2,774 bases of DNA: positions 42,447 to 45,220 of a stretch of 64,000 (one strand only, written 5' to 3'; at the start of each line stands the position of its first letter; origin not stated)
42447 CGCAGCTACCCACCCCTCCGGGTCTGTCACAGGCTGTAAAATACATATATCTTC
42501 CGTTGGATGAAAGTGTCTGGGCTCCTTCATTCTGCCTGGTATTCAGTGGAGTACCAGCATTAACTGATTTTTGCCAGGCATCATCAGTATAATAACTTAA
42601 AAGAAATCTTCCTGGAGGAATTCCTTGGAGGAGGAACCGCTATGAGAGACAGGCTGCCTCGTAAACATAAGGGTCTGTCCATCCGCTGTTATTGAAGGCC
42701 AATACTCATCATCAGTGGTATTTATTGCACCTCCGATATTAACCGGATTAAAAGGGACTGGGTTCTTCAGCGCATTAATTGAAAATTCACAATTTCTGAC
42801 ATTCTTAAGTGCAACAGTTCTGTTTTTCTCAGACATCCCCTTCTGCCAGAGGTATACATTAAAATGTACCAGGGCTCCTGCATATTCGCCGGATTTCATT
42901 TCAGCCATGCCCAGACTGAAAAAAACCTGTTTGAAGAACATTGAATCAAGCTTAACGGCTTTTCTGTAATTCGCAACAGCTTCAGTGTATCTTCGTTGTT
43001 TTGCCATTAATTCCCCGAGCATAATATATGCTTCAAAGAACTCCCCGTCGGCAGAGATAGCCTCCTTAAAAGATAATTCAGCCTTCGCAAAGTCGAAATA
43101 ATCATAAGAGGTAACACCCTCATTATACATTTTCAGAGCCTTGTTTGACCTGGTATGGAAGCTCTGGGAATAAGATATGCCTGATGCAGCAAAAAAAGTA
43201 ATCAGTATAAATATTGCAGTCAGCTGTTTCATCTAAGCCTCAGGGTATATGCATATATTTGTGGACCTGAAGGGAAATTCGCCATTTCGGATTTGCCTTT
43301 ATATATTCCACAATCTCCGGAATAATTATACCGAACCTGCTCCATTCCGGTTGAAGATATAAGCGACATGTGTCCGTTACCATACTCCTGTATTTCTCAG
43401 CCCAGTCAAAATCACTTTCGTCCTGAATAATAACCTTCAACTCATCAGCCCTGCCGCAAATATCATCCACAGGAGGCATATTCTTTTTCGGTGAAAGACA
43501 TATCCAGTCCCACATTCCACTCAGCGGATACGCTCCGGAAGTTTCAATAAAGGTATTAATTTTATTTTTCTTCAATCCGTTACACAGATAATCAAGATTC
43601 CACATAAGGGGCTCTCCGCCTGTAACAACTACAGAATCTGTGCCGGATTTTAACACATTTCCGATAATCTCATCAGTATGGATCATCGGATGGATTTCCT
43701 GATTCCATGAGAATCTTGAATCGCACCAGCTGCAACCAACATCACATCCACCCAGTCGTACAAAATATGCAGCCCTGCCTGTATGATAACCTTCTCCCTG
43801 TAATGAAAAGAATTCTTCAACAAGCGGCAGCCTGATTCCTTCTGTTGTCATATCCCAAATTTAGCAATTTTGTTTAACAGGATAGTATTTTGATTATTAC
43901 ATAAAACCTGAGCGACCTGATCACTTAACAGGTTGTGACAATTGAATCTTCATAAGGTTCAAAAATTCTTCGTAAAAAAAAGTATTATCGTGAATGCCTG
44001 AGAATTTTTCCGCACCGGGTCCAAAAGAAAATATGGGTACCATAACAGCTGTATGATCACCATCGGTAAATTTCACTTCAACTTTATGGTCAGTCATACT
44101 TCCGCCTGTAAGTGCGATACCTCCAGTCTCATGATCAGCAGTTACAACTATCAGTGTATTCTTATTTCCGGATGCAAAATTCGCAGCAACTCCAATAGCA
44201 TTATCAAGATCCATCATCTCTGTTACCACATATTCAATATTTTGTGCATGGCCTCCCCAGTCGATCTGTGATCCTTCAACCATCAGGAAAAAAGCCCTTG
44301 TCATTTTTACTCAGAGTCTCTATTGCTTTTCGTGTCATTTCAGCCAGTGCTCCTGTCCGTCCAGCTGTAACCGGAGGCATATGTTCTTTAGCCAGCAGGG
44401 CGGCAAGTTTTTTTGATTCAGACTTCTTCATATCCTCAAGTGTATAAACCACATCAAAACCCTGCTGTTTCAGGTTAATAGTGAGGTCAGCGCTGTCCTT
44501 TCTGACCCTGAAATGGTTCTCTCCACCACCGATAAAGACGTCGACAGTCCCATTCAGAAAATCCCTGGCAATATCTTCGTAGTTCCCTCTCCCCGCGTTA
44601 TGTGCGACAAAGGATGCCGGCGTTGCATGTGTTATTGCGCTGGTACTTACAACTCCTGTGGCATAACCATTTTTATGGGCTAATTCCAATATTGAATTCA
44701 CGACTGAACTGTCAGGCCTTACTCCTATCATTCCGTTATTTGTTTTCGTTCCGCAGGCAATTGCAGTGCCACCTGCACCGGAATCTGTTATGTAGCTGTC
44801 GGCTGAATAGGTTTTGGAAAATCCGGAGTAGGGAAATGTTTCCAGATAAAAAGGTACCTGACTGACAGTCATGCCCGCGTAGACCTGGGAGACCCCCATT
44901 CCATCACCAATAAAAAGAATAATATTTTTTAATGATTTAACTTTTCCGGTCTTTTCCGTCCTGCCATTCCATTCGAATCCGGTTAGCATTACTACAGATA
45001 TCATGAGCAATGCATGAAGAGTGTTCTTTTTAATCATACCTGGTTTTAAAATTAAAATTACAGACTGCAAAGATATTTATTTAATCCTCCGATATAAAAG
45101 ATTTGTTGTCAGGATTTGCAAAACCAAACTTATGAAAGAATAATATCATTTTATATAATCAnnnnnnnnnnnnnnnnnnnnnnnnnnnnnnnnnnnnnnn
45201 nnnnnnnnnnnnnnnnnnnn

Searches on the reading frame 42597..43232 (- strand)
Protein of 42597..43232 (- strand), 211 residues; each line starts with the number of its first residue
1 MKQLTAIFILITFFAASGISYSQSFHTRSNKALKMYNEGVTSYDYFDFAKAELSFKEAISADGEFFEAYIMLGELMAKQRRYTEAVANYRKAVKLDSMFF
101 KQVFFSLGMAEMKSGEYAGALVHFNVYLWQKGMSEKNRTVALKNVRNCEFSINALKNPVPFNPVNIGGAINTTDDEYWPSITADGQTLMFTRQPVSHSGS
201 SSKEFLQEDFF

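Call 68: search_protein_families(library=ncbifam, proteins=[window:42597-43232:-], max_evalue=0.00001)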
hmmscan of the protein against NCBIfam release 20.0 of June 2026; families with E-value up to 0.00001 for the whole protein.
window:42597-43232:- (211 aa): 4 families
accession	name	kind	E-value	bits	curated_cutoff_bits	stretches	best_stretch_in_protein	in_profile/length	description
NF053607.1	CHU_0125_OmpA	equivalog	1.8e-08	33.4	620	1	7-191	8-173/639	CHU_0125 family OmpA-like outer membrane integrity protein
NF040959.1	MamA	equivalog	3.1e-07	30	200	1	21-125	94-197/204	magnetosome protein MamA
NF033758.1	gliding_GltE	equivalog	4.4e-07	29.2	225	1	27-122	41-141/411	adventurous gliding motility TPR repeat lipoprotein GltE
TIGR02917.1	PEP_TPR_lipo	equivalog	4.8e-06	24.7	312.2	1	42-123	169-249/899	XrtA/PEP-CTERM system TPR-repeat protein PrsT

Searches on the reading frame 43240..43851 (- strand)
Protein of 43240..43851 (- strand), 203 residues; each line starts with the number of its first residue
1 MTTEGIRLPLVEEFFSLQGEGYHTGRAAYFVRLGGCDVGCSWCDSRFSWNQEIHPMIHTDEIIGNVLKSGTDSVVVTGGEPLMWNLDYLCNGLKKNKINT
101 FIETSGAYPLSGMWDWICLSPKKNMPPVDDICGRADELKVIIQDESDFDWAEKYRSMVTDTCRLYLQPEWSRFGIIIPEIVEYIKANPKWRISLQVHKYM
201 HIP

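Call 68: search_protein_families(library=ncbifam, proteins=[window:43240-43851:-], max_evalue=0.00001)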
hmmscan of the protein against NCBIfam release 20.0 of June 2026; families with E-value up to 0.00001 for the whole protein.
window:43240-43851:- (203 aa): 6 families
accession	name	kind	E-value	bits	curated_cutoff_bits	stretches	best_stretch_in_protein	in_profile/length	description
TIGR04322.1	rSAM_QueE_Ecoli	equivalog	5.3e-34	117.6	200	2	72-202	79-214/215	7-carboxy-7-deazaguanine synthase QueE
TIGR04508.1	queE_Cx14CxxC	equivalog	5.7e-28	98.2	240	1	12-202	5-207/208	7-carboxy-7-deazaguanine synthase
TIGR03963.1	rSAM_QueE_Clost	equivalog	1.2e-27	97.1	260.1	1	9-200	2-211/219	putative 7-carboxy-7-deazaguanine synthase QueE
TIGR04349.1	rSAM_QueE_gams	hypoth_equivalog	8.9e-26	90.9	300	1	11-200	4-203/210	7-carboxy-7-deazaguanine synthase QueE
TIGR03365.1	Bsubt_queE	equivalog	2.6e-23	82.8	206.1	1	16-168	12-184/238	7-carboxy-7-deazaguanine synthase QueE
TIGR02495.1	NrdG2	equivalog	2.9e-06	26.7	131.15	1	24-110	14-103/193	anaerobic ribonucleoside-triphosphate reductase activating protein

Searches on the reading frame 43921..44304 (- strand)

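Call 68: search_protein_families(library=ncbifam, proteins=[window:43921-44304:-], max_evalue=0.00001)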
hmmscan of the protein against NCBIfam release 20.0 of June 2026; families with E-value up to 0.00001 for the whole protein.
window:43921-44304:- (127 aa): 1 family
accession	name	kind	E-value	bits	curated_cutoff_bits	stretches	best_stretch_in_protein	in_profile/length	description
NF007810.0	PRK10518.1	equivalog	2.6e-15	56.1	540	1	3-111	344-469/482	alkaline phosphatase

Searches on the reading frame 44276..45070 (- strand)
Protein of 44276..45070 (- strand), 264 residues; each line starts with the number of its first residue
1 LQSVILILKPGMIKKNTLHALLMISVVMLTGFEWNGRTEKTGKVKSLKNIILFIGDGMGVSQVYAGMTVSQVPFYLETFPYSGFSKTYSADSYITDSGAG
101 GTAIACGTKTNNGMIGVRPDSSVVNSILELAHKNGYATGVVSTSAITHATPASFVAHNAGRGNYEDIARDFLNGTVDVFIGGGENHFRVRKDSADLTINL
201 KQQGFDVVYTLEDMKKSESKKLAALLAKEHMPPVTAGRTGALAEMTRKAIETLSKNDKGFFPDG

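Call 68: search_protein_families(library=ncbifam, proteins=[window:44276-45070:-], max_evalue=0.00001)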
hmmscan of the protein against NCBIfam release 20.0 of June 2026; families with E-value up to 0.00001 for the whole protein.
window:44276-45070:- (264 aa): 1 family
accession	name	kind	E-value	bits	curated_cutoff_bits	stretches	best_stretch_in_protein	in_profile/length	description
NF007810.0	PRK10518.1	equivalog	4.3e-28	98.3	540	1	44-165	68-199/482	alkaline phosphatase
